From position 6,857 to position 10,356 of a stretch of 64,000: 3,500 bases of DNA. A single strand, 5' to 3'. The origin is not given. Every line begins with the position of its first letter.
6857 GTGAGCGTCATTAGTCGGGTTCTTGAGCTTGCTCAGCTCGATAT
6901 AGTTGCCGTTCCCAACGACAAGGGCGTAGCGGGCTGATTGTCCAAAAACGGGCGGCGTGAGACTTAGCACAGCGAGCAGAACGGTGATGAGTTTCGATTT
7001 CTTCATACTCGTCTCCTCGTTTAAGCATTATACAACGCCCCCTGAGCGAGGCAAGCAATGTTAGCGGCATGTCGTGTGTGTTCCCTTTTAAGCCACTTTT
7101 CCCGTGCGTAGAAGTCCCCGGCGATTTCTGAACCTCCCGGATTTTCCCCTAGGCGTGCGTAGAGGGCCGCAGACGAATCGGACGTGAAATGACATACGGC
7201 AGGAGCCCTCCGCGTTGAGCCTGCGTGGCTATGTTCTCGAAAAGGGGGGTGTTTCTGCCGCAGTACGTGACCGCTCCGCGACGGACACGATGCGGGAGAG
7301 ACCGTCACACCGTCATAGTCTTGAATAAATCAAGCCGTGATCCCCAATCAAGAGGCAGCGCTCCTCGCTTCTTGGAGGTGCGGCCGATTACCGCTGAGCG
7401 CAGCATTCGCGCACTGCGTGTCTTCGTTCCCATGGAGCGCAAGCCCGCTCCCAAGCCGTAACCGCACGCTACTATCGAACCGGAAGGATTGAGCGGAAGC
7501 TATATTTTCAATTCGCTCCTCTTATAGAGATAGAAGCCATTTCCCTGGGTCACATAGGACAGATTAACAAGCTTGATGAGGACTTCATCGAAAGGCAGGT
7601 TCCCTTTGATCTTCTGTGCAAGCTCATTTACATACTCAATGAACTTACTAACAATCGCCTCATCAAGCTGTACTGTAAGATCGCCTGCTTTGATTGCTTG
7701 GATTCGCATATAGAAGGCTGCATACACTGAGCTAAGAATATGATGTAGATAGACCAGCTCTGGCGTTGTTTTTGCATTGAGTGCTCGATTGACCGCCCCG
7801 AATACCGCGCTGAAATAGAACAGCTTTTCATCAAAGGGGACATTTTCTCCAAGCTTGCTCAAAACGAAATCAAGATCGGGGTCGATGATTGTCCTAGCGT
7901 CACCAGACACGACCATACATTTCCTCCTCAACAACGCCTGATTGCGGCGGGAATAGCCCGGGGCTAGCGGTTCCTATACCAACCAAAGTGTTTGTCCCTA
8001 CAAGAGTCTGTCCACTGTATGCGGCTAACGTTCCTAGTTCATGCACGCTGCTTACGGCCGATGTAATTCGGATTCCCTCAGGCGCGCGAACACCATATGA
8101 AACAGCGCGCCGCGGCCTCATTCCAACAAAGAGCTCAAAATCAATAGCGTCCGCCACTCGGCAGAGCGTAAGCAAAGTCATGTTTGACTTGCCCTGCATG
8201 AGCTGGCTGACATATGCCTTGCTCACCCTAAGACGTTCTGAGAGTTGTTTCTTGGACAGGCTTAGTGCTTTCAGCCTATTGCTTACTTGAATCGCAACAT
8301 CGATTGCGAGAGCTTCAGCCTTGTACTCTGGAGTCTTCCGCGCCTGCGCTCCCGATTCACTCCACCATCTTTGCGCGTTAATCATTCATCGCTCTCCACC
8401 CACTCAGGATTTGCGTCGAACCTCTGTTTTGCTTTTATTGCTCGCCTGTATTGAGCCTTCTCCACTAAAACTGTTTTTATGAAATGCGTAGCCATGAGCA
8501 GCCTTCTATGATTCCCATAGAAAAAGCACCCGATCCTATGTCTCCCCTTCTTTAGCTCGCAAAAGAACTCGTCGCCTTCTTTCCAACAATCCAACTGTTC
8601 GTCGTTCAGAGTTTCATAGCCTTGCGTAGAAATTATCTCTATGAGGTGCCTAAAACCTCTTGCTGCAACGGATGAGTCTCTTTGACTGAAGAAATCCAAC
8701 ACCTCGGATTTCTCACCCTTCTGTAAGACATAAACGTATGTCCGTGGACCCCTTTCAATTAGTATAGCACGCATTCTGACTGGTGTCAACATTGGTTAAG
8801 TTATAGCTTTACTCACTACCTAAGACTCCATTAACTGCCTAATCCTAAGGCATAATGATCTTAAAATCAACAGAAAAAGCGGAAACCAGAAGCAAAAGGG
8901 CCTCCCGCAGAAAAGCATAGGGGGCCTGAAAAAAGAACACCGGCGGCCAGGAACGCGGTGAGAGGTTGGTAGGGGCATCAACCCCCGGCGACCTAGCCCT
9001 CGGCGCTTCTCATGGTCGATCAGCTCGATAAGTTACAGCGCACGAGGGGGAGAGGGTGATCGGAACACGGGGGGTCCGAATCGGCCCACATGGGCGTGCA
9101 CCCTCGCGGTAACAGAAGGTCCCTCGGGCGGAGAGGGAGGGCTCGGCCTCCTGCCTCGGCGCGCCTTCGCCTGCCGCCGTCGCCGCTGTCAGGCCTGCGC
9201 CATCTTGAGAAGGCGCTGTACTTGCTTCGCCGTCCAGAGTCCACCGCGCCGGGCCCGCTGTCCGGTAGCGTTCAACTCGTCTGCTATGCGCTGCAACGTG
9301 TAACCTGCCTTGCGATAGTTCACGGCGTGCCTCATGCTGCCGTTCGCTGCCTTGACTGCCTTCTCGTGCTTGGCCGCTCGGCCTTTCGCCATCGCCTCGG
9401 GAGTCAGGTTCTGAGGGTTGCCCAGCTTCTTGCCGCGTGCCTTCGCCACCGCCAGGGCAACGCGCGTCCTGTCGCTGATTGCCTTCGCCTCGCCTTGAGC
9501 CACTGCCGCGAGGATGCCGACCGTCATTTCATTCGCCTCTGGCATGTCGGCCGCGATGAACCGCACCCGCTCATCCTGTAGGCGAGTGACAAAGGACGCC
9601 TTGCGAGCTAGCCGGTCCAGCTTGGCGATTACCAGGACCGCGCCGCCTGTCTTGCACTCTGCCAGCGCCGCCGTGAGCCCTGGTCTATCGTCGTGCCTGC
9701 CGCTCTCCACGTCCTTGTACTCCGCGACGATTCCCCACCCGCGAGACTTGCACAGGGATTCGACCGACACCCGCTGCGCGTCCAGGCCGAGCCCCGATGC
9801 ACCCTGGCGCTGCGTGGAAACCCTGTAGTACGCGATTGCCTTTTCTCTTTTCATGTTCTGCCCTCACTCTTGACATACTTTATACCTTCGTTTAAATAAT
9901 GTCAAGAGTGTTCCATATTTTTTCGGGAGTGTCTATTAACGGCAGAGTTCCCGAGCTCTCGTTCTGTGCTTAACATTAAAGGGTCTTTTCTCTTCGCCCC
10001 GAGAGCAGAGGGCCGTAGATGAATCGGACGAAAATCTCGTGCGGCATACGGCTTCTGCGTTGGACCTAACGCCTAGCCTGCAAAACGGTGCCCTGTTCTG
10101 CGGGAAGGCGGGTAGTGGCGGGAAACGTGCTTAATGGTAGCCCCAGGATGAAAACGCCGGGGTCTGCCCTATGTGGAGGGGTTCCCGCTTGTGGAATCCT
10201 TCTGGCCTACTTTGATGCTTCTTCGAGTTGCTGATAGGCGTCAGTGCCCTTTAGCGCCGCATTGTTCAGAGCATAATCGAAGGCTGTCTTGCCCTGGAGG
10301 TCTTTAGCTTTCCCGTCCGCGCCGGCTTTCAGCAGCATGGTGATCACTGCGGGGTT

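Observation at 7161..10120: Two-box repeat of about 80-95 nt following each of the three cargo modules (cassette-like junctions)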

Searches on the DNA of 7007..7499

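Call 55: search_rna_families(source=window, start=7007, end=7499, threshold=evalue, max_evalue=5)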
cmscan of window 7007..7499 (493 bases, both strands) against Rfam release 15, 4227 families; matches with E-value up to 5: 2.
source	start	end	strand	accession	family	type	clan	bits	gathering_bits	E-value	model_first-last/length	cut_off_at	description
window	7337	7423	+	RF00081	ArcZ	Gene; sRNA;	-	13.6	66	3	1-106/106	no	ArcZ RNA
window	7091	7146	-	RF01696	Chlorobi-1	Gene; sRNA;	-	12.5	50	1.6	1-67/67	no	Chlorobi-1 RNA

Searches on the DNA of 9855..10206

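Call 54: search_rna_families(source=window, start=9855, end=10206, threshold=evalue, max_evalue=5)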
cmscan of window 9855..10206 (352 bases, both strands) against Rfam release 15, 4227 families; matches with E-value up to 5: 1.
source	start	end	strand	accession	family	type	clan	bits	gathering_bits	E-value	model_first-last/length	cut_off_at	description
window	9998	10106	+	RF03526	mir-7177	Gene; miRNA;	-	14.4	86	3.4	1-71/71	no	mir-7177 microRNA precursor family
